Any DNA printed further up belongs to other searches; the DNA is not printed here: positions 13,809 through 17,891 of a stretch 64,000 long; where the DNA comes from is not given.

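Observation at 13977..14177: Same ~67-aa domain at the N-terminus of a NACHT-HEAT NLR and the C-terminus of a TIR protein 33 kb away: candidate dispersed sensor/effector immune pair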

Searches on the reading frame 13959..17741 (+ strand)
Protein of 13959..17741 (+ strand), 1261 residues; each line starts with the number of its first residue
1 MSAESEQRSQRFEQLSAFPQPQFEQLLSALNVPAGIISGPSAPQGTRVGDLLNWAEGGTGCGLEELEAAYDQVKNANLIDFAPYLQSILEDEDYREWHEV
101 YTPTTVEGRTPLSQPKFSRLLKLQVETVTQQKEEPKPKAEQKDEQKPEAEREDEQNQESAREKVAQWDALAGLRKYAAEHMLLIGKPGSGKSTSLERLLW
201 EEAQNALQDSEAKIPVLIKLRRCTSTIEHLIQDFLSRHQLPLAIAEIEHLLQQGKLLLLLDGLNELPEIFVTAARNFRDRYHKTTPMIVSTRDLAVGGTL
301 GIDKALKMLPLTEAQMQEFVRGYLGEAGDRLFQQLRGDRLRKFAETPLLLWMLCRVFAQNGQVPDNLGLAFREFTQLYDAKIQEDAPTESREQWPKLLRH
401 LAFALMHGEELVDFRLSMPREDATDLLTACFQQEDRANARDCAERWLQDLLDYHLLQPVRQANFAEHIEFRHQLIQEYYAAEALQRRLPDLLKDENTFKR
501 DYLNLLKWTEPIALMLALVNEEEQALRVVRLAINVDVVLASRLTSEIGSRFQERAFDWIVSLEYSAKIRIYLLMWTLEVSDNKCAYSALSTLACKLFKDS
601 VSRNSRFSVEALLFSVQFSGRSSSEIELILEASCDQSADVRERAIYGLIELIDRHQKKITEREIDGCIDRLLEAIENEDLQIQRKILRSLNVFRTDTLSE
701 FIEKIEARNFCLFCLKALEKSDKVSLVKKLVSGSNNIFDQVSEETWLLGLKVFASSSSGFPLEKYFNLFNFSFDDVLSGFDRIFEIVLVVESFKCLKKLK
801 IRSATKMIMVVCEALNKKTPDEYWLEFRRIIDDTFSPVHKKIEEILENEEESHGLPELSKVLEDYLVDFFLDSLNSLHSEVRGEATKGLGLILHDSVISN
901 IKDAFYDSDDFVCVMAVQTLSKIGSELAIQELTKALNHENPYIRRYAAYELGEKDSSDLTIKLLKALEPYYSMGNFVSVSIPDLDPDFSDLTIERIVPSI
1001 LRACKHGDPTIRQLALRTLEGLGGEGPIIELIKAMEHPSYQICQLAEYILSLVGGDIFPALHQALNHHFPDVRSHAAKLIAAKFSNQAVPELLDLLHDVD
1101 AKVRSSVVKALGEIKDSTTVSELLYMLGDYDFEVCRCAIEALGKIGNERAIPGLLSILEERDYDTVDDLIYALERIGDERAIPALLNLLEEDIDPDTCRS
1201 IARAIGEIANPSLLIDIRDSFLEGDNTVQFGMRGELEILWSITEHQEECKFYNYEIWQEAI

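Call 4: search_protein_families(library=pfam, proteins=[window:13959-17741:+], max_evalue=0.1)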
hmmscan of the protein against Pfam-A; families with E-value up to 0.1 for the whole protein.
window:13959-17741:+ (1261 aa): 23 families
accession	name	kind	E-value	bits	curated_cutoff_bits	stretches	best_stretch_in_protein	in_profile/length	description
PF13646.12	HEAT_2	-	9.8e-50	167.2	27.7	5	1089-1173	1-87/88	HEAT repeats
PF02985.28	HEAT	-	1e-22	78.4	23.5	1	1089-1114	2-27/31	HEAT repeat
PF03130.22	HEAT_PBS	-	5.1e-14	51.6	20.9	2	1170-1190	6-26/27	PBS lyase HEAT-like repeat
PF13513.12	HEAT_EZ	-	5.4e-12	46.4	27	0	1081-1114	22-55/55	HEAT-like repeat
PF05729.18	NACHT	-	1.5e-11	44.8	26.7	1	181-325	3-165/167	NACHT domain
PF01602.26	Adaptin_N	-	1.6e-11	43.9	37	2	897-949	80-136/524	Adaptin N terminal region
PF00514.29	Arm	-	6.1e-10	39.2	20.6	1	1176-1209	8-40/41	Armadillo/beta-catenin-like repeat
PF12717.13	Cnd1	-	3.4e-07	30.9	26.4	0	1059-1118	24-89/162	non-SMC mitotic condensation complex subunit 1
PF13401.12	AAA_22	-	0.00027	21.7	27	1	178-272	5-102/130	AAA domain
PF13191.12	AAA_16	-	0.00038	21.4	32.6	1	169-253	15-104/167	AAA ATPase domain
PF01935.23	DUF87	-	0.00069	20.2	23.2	0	173-204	18-49/220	Helicase HerA, central domain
PF05673.19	DUF815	-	0.003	17.2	23.8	1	169-234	44-109/249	Protein of unknown function (DUF815)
PF10363.15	RTP1_C1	-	0.0043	17.6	25.9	0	629-679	4-53/112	Required for nuclear transport of RNA pol II C-terminus 1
PF01580.24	FtsK_SpoIIIE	-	0.0068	16.3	24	1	173-199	35-60/221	FtsK/SpoIIIE family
PF24768.1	ARM_ARMC5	-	0.0084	16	79.9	0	643-725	92-170/289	ARMC5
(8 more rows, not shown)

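Call 6: search_protein_families(library=ncbifam, proteins=[window:13959-17741:+], max_evalue=1)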
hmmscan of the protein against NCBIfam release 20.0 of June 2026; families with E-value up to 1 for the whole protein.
window:13959-17741:+ (1261 aa): 14 families
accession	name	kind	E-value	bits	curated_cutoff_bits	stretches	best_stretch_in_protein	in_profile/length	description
NF045915.1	PhycobilmeDegNblB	equivalog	7.8e-20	71.3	300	2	1066-1192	77-204/214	phycobilisome degradation protein NblB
NF058502.1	phyc_lyase_CpcE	equivalog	1.8e-19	70.3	330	3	1131-1194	55-118/260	C-phycocyanin alpha-cysteine-84 phycocyanobilin lyase subunit CpcE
NF058515.1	phyc_lyase_CpcF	equivalog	1.9e-14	53.7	220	3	1108-1210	20-121/200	C-phycocyanin alpha-cysteine-84 phycocyanobilin lyase subunit CpcF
NF007244.0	PRK09687.1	equivalog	1.1e-13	51.1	275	2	1071-1208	144-282/285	putative lyase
TIGR02270.1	TIGR02270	subfamily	3.6e-09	36.1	206.8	1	1061-1212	122-269/410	TIGR02270 family protein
NF010374.0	PRK13800.1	equivalog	5e-08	31.7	1196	1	919-1203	618-893/898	fumarate reductase/succinate dehydrogenase flavoprotein subunit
NF058505.1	phyc_lyase_CpeY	equivalog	0.00012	20.9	600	1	1134-1180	68-114/419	C-phycoerythrin alpha-cysteine-82 phycoerythrobilin lyase CpeY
NF045662.1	DVU0298_fam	equivalog_domain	0.00048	19.8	75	0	1086-1123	144-181/213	DVU0298 family protein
NF009067.0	PRK12402.1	equivalog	0.012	14.6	317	0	163-199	17-57/340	replication factor C small subunit 2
NF000355.4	ribo_prot_ABC_F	equivalog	0.012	14.5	380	1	121-214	277-378/499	ribosomal protection-like ABC-F family protein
NF006501.0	PRK08937.3-1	equivalog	0.017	15.2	310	0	1141-1184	54-97/191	adenylosuccinate lyase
NF000868.0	PRK00080.1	equivalog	0.034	13.1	282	1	136-209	10-81/330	Holliday junction branch migration DNA helicase RuvB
TIGR00635.1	ruvB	equivalog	0.067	12.2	299.05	1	170-211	22-62/305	Holliday junction branch migration DNA helicase RuvB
NF003092.0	PRK04017.1-3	equivalog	0.072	13.1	193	1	665-709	78-122/125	hypothetical protein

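Call 7: search_protein_families(library=padloc, proteins=[window:13959-17741:+], max_evalue=1)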
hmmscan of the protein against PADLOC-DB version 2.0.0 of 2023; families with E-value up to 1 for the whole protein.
window:13959-17741:+ (1261 aa): 3 families
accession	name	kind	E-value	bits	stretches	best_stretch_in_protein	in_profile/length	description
PDLC02919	HEAT-ARM_XIII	-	6.2e-16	55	3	1060-1192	1486-1622/1972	-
PDLC04140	mad8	-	0.0032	15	1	179-205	28-54/314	mads_8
PDLC05065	PDC-S68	-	0.0073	12.1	1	67-200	506-642/1221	-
